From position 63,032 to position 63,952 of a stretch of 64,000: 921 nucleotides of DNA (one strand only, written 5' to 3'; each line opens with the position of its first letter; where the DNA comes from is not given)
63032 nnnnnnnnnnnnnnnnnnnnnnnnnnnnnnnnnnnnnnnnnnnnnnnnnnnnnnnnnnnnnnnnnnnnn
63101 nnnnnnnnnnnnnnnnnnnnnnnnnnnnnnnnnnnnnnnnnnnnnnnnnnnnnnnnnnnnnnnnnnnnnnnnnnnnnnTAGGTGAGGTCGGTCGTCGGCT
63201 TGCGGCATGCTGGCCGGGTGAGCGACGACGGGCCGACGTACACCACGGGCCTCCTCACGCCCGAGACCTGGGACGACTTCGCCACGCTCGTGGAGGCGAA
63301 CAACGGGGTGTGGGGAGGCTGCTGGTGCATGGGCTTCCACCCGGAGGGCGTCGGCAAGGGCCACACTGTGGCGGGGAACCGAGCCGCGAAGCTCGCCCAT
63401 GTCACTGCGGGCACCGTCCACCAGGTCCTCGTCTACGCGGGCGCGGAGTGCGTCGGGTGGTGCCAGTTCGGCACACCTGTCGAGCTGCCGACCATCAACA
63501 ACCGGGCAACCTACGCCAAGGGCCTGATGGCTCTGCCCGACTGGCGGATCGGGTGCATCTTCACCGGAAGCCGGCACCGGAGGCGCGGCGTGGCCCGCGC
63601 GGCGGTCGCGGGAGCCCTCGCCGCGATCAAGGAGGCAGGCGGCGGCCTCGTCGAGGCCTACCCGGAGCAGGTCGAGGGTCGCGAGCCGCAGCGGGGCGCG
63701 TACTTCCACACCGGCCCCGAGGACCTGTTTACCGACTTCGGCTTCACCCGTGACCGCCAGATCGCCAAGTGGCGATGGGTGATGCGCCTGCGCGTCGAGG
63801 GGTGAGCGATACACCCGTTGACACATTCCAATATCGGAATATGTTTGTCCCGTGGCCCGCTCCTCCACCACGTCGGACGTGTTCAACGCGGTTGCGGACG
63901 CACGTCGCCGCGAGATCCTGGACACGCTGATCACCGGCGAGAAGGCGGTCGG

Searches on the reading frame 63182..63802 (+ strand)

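Call 21: search_protein_families(library=pfam, proteins=[window:63182-63802:+], max_evalue=0.01)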
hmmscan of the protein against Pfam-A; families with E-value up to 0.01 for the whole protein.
window:63182-63802:+ (207 aa): 1 family
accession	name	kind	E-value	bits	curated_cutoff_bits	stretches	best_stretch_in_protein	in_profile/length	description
PF00583.31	Acetyltransf_1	-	0.002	18.8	20.7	1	82-155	36-94/116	Acetyltransferase (GNAT) family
